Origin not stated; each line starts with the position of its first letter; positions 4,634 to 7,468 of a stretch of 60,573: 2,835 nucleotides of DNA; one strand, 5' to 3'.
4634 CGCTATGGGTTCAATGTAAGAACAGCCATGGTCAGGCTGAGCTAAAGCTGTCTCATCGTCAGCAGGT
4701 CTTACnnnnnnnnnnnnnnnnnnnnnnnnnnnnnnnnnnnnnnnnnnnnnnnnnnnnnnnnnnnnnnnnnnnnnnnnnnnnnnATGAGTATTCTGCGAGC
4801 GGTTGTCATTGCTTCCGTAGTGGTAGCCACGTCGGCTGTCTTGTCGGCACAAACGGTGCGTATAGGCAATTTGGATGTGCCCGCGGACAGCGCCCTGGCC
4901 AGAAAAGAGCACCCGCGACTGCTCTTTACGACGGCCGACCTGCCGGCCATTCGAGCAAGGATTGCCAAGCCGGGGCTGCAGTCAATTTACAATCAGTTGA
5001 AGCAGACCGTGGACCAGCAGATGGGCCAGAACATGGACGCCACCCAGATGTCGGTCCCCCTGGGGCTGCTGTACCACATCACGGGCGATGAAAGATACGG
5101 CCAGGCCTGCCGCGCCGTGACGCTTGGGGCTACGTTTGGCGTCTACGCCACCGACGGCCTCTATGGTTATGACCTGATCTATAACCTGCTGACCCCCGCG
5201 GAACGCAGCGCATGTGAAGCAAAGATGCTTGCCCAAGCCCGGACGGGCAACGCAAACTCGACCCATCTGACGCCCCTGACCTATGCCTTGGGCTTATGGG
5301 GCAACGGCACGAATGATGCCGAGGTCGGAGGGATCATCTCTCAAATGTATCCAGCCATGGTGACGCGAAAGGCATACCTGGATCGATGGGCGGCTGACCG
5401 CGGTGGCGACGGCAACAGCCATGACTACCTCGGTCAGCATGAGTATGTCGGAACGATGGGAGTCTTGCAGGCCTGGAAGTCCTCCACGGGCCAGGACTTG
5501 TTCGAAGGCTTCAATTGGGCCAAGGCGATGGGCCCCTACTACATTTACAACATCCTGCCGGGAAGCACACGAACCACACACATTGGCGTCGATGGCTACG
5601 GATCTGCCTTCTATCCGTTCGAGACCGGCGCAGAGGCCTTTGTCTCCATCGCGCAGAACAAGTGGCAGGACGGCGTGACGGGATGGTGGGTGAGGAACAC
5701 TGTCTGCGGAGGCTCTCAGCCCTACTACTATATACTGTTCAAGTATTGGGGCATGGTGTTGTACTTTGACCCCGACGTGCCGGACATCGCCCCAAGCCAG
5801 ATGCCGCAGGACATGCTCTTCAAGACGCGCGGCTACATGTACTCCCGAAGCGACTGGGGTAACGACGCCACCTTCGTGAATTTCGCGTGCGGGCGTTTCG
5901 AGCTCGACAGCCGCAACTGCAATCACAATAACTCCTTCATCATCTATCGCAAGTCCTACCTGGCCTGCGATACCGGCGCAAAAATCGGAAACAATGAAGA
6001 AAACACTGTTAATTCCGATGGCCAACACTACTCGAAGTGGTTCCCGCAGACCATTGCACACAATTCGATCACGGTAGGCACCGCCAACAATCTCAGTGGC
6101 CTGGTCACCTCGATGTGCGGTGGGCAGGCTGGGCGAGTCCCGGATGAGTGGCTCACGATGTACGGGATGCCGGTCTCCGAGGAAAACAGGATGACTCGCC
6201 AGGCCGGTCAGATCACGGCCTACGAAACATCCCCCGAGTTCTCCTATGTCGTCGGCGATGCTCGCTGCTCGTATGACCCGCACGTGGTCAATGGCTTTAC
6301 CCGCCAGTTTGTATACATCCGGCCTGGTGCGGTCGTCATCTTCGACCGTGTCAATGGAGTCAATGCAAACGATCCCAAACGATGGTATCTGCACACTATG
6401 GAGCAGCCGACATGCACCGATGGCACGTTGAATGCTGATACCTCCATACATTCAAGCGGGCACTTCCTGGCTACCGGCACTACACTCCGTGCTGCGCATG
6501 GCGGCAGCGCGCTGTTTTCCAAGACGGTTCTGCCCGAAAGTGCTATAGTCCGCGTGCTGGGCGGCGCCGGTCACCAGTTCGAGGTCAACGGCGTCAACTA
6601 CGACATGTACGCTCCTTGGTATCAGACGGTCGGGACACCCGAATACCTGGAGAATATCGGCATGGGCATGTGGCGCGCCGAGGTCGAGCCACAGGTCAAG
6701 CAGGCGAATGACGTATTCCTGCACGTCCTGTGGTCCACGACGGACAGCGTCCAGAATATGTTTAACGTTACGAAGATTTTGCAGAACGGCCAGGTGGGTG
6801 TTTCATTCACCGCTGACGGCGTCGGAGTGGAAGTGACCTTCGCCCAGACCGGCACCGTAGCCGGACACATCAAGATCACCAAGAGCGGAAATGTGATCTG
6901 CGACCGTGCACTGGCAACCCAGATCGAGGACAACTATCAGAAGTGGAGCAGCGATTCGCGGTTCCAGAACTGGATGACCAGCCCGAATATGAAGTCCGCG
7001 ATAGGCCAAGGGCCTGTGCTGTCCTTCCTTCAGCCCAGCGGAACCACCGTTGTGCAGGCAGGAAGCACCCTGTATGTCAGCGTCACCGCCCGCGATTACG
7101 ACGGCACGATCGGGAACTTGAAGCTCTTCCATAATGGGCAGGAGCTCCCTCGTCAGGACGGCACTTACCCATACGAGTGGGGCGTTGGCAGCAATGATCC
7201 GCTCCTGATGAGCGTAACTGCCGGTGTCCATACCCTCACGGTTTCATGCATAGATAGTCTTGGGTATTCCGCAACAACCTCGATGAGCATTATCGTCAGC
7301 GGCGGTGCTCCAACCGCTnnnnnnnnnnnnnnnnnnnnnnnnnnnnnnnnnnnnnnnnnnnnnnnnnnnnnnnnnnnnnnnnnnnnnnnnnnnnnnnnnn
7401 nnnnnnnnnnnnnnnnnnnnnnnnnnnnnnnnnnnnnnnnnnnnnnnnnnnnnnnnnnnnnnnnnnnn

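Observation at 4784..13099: Heparinase II/III-like enzyme displayed on a ~1,700-aa repetitive stalk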

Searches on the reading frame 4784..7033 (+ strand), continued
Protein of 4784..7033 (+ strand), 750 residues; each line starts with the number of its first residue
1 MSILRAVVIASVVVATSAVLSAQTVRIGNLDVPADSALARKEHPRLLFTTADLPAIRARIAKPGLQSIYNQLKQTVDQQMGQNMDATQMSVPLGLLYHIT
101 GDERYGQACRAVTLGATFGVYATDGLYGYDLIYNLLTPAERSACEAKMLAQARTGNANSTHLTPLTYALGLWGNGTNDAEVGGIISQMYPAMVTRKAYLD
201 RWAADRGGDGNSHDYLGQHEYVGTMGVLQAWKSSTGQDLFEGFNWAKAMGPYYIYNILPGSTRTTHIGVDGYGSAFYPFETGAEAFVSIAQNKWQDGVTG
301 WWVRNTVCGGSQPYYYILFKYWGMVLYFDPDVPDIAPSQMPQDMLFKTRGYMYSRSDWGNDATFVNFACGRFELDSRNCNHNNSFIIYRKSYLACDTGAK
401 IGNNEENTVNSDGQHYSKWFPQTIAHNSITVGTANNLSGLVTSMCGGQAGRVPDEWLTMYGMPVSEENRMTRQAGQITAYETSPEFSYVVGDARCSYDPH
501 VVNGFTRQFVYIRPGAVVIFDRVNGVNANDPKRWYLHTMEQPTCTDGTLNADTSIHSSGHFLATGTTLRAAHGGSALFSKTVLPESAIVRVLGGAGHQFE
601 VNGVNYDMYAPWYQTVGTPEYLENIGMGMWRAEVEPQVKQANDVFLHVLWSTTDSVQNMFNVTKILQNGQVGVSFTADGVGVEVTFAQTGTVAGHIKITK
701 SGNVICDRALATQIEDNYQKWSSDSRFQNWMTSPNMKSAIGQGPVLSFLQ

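Call 44: search_solved_structures(query=A2, max_evalue=1e-10, show_alignments=5)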
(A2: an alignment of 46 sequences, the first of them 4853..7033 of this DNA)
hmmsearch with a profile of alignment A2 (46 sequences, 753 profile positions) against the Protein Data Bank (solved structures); distinct sequences matched with E-value up to 1e-10: 6.
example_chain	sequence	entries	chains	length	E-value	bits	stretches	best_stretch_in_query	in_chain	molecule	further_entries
3e80_A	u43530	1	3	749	6.8e-56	192.9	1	325-685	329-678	Heparinase II protein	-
2fut_A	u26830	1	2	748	6.8e-56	192.9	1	325-685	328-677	heparinase II protein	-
2fuq_A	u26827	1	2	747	6.8e-56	192.9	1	325-685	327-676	heparinase II protein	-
3e7j_A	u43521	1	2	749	8.3e-56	192.6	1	325-685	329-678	Heparinase II protein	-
3a0o_A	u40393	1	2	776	1e-13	53.5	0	127-553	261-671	Oligo alginate lyase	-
3afl_A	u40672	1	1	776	1.5e-13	52.9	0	127-553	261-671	Oligo alginate lyase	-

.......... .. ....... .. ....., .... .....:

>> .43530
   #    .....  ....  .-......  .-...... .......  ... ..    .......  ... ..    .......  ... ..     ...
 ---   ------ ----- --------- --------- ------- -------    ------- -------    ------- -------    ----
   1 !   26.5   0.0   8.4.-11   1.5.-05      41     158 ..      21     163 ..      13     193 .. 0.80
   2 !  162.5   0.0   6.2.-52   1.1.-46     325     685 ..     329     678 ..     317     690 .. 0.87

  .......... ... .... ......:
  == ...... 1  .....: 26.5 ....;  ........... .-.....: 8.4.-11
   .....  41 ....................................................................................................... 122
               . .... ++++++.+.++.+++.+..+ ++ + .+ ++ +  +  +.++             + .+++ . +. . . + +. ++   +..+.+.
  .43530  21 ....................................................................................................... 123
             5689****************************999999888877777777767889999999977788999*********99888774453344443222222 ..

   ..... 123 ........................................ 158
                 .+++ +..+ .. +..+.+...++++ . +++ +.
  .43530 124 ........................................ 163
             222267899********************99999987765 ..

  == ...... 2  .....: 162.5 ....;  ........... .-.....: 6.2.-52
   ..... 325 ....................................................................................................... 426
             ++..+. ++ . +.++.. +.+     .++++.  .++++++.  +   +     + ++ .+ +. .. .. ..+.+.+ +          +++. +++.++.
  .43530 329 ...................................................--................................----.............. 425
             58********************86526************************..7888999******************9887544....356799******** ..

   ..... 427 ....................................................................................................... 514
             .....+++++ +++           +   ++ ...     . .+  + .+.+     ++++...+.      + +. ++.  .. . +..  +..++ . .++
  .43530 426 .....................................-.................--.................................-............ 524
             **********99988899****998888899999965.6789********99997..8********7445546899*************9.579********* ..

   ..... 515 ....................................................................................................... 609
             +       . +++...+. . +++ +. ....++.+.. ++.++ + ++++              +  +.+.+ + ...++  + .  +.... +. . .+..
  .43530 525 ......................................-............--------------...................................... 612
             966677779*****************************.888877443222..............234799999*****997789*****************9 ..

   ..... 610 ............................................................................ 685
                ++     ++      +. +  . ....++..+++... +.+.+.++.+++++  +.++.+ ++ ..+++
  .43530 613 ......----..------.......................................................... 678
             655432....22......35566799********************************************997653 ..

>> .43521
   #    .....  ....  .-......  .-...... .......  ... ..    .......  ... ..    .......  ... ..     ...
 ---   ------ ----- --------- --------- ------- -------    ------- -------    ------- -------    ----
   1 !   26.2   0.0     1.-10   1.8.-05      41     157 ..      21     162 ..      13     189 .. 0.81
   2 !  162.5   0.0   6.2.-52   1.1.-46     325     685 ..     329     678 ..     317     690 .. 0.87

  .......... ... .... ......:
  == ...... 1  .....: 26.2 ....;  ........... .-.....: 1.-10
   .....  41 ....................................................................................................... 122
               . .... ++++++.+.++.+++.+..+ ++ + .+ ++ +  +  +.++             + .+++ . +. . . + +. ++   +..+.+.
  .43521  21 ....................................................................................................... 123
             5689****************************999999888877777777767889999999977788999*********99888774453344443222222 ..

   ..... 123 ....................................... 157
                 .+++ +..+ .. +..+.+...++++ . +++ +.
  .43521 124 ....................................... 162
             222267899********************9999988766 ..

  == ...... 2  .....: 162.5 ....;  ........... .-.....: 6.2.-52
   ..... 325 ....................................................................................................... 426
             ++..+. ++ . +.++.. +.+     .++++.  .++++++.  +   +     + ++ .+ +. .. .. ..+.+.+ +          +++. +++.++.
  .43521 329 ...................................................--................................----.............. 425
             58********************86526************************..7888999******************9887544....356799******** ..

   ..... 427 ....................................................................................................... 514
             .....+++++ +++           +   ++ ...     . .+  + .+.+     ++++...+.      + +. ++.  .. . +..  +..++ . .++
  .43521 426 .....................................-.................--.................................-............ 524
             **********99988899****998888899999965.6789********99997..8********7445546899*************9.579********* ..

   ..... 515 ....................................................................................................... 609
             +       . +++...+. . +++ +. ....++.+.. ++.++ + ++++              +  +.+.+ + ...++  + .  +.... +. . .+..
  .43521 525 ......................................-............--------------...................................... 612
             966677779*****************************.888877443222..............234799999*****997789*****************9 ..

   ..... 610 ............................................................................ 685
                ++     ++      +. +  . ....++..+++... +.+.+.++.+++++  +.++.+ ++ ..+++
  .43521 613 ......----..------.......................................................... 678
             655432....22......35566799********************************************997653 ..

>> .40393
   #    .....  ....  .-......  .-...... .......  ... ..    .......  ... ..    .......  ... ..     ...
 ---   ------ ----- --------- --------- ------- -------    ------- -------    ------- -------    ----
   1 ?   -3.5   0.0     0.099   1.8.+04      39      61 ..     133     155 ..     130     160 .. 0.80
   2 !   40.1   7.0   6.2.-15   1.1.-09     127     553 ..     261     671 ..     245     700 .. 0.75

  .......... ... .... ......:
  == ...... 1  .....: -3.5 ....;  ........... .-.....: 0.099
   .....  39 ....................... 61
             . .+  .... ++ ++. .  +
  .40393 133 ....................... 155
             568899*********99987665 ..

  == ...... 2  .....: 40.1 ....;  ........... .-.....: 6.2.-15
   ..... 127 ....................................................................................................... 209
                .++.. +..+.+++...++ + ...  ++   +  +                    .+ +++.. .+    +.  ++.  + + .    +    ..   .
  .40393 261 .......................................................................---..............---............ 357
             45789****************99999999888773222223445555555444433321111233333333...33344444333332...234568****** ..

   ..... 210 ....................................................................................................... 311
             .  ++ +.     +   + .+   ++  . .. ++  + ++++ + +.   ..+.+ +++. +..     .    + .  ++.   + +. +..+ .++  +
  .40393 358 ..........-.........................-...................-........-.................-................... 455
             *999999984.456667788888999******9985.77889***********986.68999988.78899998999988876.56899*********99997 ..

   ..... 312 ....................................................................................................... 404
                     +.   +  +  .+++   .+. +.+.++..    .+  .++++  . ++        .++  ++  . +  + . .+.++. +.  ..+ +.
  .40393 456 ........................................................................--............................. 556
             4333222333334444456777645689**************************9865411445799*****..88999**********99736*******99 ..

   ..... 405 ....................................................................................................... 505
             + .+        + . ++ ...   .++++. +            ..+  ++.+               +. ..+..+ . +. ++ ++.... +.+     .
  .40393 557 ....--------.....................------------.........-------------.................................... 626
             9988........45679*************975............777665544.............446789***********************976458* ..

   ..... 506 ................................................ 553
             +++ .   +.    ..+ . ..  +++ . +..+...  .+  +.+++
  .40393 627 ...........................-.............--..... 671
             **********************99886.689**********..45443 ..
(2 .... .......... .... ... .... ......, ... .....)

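Call 54: find_related_loci(query=window:4853-7033:+, collection=genome_contigs, flank=6000)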
Query window:4853-7033:+ (727 aa) in genome_contigs; peptide patterns used: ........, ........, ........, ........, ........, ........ (x = any residue, [..] = any of these).
5 stretches matched a pattern; 2 encode a relative of the query (tblastn E <= 1e-3); 2 distinct loci.
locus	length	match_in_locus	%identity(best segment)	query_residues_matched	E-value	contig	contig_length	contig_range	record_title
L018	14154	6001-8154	50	1-719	0e+0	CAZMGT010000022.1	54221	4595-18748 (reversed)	MAG TPA_asm: uncultured Armatimonadia bacterium isolate binchicken_co6_468 genome assembly, contig: NODE_320_length_5422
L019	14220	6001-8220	27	19-719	3e-73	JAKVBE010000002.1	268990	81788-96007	MAG: Lentisphaeria bacterium isolate ALOHA_ZT_20 ZT-Lentisphaeria-1_2, whole genome shotgun sequence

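Call 73: find_encoding_contigs(protein=P0017, flank=9000, max_places=2)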
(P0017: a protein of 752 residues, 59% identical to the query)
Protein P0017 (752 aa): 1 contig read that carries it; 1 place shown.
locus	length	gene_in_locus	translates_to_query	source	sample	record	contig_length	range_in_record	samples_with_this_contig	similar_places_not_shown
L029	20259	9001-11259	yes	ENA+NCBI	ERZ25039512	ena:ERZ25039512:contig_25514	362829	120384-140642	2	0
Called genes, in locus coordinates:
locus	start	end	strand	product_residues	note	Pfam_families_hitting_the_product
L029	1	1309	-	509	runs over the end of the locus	PF13360:PQQ_2, PF13570:Beta-prop_ACSF4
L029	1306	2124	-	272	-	-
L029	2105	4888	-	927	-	PF00144:Beta-lactamase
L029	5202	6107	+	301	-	-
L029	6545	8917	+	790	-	PF22244:GCE_fung (faint), PF01738:DLH (faint), PF00326:Peptidase_S9 (faint)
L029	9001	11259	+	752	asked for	PF07940:Hepar_II_III_C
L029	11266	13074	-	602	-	PF02927:CelD_N, PF00759:Glyco_hydro_9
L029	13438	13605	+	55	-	-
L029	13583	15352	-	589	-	PF22842:Pel9A-like_beta_helix, PF07602:DUF1565 (faint), PF14592:Chondroitinas_B (weak), PF13229:Beta_helix (faint)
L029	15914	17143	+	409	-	-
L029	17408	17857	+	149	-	PF14871:GHL6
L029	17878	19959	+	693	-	PF07603:Lcl_C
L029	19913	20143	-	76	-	-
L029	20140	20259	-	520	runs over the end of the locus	PF17389:Bac_rhamnosid6H, PF17390:Bac_rhamnosid_C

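Call 74: find_encoding_contigs(protein=P0019, flank=9000, max_places=2)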
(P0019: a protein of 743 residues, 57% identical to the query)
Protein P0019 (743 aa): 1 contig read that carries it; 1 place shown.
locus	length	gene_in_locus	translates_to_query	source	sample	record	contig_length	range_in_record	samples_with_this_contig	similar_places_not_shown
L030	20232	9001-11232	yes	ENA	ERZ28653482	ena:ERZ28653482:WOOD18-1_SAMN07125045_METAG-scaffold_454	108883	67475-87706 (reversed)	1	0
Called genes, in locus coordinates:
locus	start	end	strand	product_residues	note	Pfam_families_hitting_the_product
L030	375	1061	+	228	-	PF03781:FGE-sulfatase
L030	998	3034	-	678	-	-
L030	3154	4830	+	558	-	PF01120:Alpha_L_fucos, PF00754:F5_F8_type_C, PF22633:F5_F8_type_C_2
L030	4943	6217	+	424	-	-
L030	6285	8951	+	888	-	PF01436:NHL (faint)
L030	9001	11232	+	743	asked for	PF07940:Hepar_II_III_C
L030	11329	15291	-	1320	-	PF16184:Cadherin_3, PF16640:Big_3_5 (weak), PF18657:YDG, PF18676:MBG_2, PF12951:PATR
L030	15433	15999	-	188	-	-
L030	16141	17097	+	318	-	PF07963:N_methyl, PF07596:SBP_bac_10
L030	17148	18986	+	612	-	PF12951:PATR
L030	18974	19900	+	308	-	PF01497:Peripla_BP_2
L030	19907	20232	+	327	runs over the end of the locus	PF01032:FecCD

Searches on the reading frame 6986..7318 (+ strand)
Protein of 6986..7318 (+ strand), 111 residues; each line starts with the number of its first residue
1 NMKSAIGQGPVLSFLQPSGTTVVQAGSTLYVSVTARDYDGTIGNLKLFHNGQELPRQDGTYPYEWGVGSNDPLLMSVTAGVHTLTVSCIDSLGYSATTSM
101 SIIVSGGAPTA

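Call 12: search_protein_families(library=pfam, proteins=[window:6986-7318:+], max_evalue=10)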
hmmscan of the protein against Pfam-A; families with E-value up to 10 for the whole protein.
window:6986-7318:+ (111 aa): 4 families
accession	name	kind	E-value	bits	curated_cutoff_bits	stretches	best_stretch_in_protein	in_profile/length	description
PF17957.7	Big_7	-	9.8e-09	36.2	24.1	1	10-86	1-70/70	Bacterial Ig domain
PF20611.3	DUF6801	-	0.049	14.2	26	1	6-45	104-143/161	Family of unknown function (DUF6801)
PF02080.26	TrkA_C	-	0.13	12.6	27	1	14-38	39-63/71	TrkA-C domain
PF05345.18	He_PIG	-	0.38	11.7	24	1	76-104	67-95/96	Putative Ig domain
